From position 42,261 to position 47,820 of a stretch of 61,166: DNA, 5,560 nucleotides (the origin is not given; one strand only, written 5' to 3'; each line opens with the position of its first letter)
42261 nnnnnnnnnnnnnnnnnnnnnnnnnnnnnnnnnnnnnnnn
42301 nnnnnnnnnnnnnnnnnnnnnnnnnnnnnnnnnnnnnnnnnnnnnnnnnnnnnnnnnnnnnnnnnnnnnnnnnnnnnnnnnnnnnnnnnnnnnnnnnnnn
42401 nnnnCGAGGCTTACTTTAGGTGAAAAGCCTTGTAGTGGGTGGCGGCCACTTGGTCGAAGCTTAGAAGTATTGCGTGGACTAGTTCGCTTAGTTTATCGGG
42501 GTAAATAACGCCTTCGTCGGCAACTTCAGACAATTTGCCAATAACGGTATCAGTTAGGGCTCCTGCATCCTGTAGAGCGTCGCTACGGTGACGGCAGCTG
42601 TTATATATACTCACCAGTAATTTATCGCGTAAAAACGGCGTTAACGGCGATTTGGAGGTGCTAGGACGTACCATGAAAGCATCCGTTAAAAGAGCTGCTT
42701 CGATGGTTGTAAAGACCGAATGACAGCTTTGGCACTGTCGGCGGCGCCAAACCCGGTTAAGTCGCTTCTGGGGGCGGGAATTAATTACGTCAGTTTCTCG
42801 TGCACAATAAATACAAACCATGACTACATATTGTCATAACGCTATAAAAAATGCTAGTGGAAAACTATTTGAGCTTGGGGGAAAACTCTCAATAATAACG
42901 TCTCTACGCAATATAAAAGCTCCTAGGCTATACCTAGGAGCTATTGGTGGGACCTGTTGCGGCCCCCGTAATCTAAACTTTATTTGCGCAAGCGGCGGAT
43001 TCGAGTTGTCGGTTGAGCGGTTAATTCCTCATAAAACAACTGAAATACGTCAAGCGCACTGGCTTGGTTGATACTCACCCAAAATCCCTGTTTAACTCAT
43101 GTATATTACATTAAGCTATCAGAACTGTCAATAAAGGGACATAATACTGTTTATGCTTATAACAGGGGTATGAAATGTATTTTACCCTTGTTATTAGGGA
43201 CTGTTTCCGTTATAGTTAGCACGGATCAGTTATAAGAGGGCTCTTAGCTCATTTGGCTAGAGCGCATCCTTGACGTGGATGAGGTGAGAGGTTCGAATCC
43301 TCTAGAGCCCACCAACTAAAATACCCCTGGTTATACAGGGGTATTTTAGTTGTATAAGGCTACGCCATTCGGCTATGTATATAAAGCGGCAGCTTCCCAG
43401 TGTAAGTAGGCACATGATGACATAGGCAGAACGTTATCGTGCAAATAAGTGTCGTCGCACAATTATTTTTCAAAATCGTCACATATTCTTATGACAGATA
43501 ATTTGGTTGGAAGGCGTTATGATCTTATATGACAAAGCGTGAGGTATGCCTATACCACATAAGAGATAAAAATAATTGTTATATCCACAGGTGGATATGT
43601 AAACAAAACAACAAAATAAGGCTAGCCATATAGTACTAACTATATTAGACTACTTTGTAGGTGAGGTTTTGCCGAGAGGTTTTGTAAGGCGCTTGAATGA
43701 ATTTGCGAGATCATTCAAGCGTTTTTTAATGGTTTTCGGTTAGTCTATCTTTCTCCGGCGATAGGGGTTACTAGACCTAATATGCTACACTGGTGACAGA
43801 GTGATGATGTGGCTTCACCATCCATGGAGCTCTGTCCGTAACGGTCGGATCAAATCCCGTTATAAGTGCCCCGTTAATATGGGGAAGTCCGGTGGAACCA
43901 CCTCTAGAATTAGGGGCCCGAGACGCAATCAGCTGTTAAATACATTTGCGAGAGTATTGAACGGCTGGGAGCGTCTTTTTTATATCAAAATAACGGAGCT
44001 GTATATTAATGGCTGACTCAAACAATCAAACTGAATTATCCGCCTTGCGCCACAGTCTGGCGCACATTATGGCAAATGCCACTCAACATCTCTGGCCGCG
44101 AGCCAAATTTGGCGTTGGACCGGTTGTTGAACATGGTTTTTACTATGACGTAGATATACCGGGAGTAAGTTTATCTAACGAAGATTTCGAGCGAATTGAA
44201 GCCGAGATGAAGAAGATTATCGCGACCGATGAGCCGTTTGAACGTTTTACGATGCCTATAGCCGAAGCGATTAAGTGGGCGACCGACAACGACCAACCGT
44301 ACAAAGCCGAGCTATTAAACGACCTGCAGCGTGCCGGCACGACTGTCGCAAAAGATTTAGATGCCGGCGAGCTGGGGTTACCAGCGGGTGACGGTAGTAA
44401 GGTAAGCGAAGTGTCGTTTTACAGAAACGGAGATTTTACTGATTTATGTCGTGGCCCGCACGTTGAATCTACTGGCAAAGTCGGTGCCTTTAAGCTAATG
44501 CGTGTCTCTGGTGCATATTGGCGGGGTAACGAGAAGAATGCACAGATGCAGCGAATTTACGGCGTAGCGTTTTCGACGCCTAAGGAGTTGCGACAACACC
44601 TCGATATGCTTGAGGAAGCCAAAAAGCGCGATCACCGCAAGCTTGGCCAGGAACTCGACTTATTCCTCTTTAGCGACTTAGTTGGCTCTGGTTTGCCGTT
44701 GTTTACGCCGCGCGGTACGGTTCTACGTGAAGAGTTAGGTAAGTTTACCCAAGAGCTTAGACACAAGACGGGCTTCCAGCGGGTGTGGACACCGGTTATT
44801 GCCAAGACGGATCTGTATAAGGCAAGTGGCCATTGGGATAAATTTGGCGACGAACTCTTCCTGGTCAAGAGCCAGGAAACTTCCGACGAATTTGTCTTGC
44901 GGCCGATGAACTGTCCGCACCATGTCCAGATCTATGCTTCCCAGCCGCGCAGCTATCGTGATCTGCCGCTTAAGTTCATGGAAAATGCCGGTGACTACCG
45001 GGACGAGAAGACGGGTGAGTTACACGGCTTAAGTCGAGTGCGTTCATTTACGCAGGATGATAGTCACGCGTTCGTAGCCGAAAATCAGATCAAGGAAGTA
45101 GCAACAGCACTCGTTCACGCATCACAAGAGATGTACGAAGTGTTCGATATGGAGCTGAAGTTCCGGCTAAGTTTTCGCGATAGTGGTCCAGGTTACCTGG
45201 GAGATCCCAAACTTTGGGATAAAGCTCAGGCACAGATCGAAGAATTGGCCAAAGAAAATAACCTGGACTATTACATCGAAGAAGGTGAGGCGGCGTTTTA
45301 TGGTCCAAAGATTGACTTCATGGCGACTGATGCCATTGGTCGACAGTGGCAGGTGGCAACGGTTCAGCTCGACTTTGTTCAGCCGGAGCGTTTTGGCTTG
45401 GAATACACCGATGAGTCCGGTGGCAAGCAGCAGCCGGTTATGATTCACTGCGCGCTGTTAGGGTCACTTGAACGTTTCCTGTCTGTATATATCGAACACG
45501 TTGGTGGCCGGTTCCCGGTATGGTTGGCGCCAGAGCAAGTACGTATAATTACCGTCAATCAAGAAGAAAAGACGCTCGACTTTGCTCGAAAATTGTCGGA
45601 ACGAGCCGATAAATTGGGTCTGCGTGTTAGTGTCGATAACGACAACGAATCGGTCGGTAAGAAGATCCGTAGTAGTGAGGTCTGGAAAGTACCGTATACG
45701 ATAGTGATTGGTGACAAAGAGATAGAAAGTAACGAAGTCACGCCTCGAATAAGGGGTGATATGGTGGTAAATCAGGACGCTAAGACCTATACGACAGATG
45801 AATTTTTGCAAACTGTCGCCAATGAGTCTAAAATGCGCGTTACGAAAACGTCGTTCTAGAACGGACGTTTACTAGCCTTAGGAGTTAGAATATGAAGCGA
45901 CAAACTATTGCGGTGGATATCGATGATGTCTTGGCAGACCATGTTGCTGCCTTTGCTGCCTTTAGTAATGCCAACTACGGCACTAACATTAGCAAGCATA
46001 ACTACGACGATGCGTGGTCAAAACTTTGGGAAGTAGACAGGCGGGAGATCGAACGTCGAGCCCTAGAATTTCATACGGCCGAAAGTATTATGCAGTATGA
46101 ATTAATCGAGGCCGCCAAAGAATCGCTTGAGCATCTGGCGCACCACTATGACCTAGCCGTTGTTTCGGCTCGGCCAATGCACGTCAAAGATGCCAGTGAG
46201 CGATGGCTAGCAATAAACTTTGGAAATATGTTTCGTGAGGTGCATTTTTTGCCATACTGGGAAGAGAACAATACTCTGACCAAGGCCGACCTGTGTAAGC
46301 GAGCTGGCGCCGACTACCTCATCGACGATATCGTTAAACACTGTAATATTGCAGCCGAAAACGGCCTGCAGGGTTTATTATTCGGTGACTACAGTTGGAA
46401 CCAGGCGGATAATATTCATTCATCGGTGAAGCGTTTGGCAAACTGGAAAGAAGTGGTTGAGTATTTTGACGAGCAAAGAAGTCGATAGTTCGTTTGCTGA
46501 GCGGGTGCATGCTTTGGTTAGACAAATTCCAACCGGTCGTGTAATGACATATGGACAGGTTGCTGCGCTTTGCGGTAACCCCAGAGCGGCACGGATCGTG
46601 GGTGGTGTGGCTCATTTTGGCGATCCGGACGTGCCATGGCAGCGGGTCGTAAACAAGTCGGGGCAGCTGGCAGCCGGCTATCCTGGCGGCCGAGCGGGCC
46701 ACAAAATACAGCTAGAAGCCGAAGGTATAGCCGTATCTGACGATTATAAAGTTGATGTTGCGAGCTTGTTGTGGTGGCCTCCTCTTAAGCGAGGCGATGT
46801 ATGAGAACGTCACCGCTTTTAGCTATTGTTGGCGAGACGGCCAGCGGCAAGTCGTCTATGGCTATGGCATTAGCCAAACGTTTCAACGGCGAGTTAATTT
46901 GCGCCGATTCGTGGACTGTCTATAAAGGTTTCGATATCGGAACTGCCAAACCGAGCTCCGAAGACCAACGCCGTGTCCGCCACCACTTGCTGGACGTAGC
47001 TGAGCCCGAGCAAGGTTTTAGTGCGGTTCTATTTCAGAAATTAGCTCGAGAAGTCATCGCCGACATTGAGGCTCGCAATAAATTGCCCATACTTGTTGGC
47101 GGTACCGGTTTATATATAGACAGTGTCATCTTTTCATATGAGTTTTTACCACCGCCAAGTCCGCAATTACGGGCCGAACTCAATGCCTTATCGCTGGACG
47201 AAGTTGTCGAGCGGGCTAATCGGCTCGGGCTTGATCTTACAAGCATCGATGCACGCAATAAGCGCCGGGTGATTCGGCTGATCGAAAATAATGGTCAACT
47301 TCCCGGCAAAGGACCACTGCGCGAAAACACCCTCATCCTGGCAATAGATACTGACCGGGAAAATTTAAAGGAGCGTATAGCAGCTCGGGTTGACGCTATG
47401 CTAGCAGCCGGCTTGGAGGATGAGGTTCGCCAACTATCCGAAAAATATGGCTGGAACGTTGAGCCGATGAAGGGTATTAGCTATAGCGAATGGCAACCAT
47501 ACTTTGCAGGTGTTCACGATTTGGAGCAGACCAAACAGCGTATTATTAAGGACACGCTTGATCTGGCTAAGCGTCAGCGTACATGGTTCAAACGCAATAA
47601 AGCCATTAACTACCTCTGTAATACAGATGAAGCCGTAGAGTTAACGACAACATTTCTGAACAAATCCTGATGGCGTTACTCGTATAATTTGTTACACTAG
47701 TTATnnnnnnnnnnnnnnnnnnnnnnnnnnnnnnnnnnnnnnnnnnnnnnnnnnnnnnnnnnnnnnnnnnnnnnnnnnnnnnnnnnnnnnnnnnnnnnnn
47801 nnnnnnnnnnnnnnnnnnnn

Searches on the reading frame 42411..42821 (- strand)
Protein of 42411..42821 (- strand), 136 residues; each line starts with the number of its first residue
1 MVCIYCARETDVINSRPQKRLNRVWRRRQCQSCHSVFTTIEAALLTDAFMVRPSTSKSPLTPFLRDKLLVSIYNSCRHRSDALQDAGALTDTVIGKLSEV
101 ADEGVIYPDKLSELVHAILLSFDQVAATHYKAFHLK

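Call 76: search_protein_families(library=pfam, proteins=[window:42411-42821:-], max_evalue=0.0001)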
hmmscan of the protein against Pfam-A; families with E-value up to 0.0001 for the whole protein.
window:42411-42821:- (136 aa): 1 family
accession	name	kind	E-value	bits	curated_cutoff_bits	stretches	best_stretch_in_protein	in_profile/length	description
PF22811.2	Zn_ribbon_NrdR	-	1.8e-11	44.2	27.2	1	1-41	1-42/42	Transcriptional repressor NrdR-like, N-terminal domain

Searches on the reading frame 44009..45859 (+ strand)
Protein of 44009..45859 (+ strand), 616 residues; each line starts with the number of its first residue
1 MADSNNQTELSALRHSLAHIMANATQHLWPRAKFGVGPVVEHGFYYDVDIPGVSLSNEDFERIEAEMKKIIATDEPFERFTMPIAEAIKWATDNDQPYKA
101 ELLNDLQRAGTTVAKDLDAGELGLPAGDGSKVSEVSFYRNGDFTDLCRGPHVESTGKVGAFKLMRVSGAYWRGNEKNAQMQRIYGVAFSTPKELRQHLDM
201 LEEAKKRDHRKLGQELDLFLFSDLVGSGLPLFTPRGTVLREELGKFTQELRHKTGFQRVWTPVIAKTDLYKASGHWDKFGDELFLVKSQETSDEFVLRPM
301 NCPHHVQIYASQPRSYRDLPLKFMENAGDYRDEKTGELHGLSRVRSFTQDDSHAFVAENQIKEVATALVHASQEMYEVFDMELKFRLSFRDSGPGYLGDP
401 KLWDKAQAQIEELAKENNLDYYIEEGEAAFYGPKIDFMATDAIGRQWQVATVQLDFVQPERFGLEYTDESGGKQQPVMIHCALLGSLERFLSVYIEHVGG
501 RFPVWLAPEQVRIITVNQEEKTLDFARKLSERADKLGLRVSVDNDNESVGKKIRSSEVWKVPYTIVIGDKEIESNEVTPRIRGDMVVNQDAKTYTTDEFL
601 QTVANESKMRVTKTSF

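Call 76: search_protein_families(library=pfam, proteins=[window:44009-45859:+], max_evalue=0.0001)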
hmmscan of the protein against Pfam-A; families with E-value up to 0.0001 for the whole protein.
window:44009-45859:+ (616 aa): 3 families
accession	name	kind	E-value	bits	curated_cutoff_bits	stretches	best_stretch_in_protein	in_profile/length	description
PF00587.30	tRNA-synt_2b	-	1.1e-42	146.5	29.3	1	285-497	2-178/179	tRNA synthetase class II core domain (G, H, P, S and T)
PF07973.19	tRNA_SAD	-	2.2e-17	63.2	24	1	135-184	1-44/44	Threonyl and Alanyl tRNA synthetase second additional domain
PF03129.25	HGTP_anticodon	-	4.7e-17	62.4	21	1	510-603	1-91/94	Anticodon binding domain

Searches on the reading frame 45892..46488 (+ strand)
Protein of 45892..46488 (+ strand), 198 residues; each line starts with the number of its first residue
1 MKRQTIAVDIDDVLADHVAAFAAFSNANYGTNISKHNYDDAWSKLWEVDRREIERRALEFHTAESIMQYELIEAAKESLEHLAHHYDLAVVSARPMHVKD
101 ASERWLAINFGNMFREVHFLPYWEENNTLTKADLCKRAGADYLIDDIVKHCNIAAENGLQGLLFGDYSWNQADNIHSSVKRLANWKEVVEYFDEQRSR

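Call 76: search_protein_families(library=pfam, proteins=[window:45892-46488:+], max_evalue=0.0001)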
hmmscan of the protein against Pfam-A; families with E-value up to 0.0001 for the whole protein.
window:45892-46488:+ (198 aa): 1 family
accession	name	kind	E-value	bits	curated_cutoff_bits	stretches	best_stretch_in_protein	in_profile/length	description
PF06941.18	NT5C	-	3.6e-11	43.7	24.8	1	4-190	2-172/180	5' nucleotidase, deoxy (Pyrimidine), cytosolic type C protein (NT5C)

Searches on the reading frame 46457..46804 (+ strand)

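Call 76: search_protein_families(library=pfam, proteins=[window:46457-46804:+], max_evalue=0.0001)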
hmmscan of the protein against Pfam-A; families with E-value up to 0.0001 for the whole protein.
window:46457-46804:+ (115 aa): 1 family
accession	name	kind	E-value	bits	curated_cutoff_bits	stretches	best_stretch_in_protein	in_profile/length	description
PF01035.26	DNA_binding_1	-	1.1e-20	73.6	27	1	13-91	2-81/81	6-O-methylguanine DNA methyltransferase, DNA binding domain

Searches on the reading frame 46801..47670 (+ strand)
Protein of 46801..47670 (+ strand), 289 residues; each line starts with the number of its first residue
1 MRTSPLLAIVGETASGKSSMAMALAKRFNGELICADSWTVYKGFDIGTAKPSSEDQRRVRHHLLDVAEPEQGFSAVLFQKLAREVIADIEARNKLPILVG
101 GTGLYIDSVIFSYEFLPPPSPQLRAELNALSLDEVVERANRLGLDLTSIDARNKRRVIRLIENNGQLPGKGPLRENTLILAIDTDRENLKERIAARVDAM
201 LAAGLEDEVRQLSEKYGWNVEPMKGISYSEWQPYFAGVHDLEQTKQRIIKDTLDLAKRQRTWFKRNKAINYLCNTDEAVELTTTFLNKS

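Call 76: search_protein_families(library=pfam, proteins=[window:46801-47670:+], max_evalue=0.0001)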
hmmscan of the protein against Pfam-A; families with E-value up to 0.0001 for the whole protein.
window:46801-47670:+ (289 aa): 2 families
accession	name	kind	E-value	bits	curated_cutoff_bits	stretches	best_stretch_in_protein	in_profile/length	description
PF01715.23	IPPT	-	5.3e-61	206.8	23.6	1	40-265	2-242/243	IPP transferase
PF13671.12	AAA_33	-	1.4e-05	25.8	27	0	6-68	1-64/143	AAA domain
